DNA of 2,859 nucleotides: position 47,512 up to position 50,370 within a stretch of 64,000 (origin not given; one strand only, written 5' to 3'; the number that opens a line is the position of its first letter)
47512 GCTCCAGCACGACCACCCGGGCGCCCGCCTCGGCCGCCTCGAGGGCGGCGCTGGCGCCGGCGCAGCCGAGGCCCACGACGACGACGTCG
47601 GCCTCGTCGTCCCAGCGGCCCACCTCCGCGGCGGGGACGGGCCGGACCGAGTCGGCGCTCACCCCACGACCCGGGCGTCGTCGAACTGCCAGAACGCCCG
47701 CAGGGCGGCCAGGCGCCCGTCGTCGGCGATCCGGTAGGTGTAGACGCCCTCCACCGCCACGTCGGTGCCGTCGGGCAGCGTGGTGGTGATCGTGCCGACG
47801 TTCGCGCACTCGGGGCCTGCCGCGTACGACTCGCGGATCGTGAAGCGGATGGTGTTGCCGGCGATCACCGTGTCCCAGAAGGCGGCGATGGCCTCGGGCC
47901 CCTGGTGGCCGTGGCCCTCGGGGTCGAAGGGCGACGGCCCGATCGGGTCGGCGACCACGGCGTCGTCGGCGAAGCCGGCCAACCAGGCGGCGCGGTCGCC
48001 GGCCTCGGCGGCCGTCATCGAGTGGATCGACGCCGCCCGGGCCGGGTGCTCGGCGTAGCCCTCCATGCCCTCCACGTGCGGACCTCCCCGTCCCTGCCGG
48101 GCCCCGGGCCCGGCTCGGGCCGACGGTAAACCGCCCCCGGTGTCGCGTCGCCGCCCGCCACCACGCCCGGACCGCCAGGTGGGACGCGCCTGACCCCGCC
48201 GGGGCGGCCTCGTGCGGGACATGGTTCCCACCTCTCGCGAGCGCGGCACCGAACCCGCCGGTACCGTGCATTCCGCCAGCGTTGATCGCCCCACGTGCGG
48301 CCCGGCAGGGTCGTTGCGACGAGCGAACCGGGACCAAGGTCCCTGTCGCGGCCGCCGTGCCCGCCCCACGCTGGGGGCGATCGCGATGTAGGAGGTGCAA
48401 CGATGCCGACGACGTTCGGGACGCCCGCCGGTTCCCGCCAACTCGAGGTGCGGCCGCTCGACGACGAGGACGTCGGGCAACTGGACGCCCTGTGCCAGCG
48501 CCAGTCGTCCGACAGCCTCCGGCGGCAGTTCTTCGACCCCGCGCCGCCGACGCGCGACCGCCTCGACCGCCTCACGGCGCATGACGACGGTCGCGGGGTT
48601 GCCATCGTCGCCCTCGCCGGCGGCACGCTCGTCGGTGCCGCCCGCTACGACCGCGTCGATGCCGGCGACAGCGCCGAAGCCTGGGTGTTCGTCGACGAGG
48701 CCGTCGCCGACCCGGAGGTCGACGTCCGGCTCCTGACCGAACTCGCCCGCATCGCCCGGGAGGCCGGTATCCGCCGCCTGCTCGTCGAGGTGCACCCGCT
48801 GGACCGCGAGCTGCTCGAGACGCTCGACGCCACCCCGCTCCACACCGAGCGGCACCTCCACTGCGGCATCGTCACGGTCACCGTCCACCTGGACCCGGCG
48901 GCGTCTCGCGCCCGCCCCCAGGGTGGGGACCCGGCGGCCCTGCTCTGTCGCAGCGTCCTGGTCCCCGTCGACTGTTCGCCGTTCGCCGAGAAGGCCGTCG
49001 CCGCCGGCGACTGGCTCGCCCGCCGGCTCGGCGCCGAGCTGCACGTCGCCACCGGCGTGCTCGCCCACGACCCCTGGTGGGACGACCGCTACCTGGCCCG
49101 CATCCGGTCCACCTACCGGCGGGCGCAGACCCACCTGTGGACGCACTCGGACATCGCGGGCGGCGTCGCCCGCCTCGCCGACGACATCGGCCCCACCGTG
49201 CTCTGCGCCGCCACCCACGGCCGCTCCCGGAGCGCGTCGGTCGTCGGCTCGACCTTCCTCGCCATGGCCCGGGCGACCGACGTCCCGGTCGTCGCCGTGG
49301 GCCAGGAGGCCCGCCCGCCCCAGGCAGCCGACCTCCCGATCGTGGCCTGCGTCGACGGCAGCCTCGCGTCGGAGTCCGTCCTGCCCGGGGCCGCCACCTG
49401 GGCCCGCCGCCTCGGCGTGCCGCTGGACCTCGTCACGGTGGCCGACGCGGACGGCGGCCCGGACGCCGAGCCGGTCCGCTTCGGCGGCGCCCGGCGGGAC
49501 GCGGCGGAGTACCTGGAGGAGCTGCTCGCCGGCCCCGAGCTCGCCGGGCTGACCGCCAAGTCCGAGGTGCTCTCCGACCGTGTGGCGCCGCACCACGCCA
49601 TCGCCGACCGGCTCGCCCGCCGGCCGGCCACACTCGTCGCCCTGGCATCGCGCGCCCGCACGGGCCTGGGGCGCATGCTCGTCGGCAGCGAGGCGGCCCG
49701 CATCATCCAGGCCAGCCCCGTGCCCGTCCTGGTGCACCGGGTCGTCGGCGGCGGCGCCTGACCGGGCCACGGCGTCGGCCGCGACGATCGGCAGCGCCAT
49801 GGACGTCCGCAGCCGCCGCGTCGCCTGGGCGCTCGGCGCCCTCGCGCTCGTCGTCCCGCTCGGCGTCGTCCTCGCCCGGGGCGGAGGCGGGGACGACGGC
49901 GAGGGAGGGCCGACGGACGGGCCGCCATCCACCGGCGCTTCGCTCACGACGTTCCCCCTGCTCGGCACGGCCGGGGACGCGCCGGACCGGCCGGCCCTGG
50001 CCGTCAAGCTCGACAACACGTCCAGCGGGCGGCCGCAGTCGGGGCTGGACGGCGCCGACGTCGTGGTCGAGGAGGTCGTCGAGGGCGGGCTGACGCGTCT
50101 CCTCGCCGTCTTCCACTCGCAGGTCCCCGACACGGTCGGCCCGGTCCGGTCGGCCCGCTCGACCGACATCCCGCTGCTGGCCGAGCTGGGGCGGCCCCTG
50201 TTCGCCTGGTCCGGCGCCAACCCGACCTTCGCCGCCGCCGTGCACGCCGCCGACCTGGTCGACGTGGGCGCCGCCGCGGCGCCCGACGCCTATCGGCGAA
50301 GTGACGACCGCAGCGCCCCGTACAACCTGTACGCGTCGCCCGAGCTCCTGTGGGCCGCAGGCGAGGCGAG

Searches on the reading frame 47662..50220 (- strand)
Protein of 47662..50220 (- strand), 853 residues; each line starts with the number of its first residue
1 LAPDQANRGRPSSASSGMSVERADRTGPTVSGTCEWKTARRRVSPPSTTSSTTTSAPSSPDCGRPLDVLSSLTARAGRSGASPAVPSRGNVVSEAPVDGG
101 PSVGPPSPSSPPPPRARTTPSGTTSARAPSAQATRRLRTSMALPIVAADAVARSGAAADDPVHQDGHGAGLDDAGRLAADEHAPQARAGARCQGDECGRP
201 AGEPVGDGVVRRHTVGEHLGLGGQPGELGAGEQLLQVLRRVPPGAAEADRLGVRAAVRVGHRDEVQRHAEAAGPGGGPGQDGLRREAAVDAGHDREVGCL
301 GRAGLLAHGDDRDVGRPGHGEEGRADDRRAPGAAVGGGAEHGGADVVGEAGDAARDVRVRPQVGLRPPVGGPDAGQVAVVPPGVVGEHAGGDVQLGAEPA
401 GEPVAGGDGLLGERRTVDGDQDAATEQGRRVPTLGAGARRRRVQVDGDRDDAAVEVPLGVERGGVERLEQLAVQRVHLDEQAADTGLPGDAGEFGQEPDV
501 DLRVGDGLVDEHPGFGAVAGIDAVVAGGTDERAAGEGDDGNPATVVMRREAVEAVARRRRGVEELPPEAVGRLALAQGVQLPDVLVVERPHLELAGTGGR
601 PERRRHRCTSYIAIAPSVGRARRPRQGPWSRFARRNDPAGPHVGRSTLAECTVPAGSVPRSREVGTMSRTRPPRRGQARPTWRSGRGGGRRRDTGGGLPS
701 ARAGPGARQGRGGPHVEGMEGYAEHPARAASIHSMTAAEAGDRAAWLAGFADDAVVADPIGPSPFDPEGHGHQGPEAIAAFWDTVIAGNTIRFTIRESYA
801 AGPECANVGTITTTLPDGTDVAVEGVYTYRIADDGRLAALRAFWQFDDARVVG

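Call 56: search_protein_families(library=pfam, proteins=[window:47662-50220:-], max_evalue=0.001)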
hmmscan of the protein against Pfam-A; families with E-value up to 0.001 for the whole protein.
window:47662-50220:- (853 aa): 1 family
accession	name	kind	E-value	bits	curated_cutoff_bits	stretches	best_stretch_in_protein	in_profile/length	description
PF12680.13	SnoaL_2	-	2e-13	51.2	27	1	735-838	5-100/102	SnoaL-like domain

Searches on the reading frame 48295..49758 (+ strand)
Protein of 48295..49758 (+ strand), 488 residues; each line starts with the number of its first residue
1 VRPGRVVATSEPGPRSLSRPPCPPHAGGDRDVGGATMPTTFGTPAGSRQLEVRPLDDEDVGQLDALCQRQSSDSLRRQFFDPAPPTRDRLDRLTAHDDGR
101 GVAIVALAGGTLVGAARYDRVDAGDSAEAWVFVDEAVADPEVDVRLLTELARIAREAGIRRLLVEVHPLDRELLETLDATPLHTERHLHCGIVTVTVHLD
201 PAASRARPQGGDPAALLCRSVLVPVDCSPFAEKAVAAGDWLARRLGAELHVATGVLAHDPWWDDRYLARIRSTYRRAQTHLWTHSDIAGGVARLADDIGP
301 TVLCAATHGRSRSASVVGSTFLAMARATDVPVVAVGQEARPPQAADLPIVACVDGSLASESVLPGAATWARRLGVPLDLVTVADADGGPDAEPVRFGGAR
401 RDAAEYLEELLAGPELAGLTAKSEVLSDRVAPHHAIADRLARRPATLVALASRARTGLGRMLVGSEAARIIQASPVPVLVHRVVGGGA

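Call 56: search_protein_families(library=pfam, proteins=[window:48295-49758:+], max_evalue=0.001)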
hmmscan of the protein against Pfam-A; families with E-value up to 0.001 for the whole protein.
window:48295-49758:+ (488 aa): 2 families
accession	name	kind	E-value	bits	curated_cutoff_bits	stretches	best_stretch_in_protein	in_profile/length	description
PF00582.32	Usp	-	1.1e-22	81.6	24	1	349-480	5-139/141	Universal stress protein family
PF00583.31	Acetyltransf_1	-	0.0005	20.8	20.7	0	75-168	8-102/116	Acetyltransferase (GNAT) family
